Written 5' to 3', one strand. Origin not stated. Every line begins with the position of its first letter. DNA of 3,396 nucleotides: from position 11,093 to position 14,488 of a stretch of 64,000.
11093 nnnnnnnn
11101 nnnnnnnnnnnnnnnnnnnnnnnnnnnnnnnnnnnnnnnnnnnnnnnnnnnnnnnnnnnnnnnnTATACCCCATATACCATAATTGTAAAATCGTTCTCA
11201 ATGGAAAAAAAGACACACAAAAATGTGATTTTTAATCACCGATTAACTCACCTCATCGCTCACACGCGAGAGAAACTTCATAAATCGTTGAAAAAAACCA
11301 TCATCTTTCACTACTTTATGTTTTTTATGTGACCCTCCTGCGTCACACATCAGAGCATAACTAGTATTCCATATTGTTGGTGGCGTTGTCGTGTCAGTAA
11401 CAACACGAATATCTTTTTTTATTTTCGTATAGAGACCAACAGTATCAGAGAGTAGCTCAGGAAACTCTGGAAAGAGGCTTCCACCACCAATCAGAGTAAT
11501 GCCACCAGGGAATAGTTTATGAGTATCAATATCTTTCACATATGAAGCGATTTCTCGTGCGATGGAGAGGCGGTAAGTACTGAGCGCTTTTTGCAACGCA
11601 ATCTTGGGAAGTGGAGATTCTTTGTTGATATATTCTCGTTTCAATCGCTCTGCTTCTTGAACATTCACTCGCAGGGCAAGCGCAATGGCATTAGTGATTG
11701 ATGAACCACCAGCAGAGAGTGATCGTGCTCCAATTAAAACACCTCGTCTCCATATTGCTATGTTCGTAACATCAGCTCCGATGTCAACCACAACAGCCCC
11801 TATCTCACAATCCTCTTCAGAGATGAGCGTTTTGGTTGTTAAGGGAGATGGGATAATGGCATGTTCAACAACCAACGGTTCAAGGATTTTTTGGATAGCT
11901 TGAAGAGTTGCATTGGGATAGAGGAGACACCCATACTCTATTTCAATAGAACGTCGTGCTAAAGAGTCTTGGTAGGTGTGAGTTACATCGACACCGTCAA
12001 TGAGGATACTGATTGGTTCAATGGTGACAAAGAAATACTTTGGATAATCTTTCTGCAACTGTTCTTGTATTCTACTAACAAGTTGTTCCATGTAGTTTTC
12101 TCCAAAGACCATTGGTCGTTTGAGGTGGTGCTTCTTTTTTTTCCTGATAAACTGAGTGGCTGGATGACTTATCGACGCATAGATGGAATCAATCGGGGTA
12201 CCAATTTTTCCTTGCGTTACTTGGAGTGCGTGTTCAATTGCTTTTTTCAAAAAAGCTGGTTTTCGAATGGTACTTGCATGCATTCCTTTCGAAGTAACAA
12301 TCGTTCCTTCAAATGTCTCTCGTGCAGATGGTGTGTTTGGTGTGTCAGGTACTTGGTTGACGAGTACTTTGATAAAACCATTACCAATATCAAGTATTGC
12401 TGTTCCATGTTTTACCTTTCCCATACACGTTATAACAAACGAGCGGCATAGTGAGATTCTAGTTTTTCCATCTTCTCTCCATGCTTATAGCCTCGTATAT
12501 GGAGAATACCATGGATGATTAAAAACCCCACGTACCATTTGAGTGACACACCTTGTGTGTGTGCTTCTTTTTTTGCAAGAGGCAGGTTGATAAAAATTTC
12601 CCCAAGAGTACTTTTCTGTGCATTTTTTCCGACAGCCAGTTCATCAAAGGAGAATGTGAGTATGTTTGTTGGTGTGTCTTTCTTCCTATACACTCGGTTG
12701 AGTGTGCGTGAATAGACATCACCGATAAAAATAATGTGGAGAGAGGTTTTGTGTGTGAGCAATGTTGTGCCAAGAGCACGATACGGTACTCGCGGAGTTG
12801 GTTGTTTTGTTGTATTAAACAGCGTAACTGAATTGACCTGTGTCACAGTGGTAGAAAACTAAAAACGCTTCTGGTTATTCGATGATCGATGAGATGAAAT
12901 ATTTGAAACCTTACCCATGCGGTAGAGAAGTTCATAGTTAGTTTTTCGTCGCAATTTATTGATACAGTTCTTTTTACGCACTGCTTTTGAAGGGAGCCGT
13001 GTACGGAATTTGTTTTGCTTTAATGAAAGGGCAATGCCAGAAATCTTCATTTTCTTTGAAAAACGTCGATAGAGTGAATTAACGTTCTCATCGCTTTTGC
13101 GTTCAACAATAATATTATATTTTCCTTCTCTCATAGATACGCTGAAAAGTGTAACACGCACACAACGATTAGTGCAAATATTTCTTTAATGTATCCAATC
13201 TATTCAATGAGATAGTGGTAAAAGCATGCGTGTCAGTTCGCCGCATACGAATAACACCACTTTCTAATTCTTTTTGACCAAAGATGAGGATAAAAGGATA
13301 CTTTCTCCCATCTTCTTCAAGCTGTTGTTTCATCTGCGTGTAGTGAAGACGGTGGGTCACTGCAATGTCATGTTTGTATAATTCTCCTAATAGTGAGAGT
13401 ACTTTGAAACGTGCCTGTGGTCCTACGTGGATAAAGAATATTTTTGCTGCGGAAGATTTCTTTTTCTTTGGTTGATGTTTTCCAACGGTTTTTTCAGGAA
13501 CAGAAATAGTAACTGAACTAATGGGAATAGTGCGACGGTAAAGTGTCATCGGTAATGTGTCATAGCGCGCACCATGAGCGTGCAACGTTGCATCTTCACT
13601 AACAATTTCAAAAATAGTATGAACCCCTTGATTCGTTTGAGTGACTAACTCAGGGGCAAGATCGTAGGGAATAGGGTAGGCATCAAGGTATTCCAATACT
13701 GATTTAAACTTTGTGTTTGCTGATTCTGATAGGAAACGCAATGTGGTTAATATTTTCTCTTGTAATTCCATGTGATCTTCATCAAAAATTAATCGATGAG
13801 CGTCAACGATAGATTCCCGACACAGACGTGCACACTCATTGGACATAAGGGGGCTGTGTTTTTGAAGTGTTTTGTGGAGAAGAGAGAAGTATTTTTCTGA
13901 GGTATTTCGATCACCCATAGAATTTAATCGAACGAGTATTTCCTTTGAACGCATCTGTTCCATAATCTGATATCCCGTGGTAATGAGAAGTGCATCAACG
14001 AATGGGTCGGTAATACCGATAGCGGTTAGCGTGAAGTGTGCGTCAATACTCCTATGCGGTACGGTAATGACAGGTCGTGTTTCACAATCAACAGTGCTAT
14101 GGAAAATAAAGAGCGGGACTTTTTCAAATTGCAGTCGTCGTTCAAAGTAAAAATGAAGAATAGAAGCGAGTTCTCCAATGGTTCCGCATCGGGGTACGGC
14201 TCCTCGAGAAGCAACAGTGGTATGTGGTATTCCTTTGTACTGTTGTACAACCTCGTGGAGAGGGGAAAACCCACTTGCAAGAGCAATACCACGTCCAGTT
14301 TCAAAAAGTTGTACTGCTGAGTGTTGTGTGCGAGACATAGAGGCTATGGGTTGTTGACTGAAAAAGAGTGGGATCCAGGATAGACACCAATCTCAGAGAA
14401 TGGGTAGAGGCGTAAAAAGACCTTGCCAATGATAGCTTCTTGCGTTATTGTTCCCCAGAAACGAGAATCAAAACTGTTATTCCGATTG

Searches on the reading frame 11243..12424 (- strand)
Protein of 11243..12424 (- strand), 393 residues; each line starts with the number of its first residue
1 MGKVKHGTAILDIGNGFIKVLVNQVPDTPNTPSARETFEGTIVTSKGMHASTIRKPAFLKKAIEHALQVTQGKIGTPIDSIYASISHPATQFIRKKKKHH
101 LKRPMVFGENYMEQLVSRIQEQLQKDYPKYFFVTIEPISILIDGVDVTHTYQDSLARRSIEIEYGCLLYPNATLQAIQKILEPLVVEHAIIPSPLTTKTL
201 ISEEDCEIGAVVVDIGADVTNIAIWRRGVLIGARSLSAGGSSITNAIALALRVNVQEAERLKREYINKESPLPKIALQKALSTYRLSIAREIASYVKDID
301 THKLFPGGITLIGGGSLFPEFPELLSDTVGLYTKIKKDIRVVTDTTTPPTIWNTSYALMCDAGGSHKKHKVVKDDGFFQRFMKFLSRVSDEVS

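Call 33: search_protein_families(library=pfam, proteins=[window:11243-12424:-], max_evalue=0.001)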
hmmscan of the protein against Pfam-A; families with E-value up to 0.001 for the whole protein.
window:11243-12424:- (393 aa): 3 families
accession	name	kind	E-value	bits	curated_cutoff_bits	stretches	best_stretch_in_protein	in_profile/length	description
PF14450.12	FtsA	-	1e-14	55.4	31.8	1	211-338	1-112/127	Cell division protein FtsA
PF11104.14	PilM_2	-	6.2e-08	32.4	27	1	200-336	172-305/340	Type IV pilus assembly protein PilM;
PF06723.19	MreB_Mbl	-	9.7e-07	28.4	27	0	209-253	146-190/327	MreB/Mbl protein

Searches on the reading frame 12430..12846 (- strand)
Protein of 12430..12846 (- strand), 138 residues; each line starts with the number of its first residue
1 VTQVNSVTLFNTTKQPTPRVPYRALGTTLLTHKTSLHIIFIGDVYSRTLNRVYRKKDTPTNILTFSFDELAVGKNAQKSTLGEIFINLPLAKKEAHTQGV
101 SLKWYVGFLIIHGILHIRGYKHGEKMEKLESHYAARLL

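Call 33: search_protein_families(library=pfam, proteins=[window:12430-12846:-], max_evalue=0.001)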
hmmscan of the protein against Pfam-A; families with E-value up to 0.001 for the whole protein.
window:12430-12846:- (138 aa): 1 family
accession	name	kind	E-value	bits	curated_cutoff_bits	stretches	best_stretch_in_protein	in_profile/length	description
PF02130.23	YbeY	-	7.7e-24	84.4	25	1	27-129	21-116/129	Endoribonuclease YbeY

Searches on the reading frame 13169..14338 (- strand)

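Call 33: search_protein_families(library=pfam, proteins=[window:13169-14338:-], max_evalue=0.001)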
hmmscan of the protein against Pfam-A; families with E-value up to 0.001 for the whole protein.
window:13169-14338:- (389 aa): 1 family
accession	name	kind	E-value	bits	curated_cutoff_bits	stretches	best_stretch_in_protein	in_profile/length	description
PF03129.25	HGTP_anticodon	-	0.00017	22.1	21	1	313-381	18-87/94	Anticodon binding domain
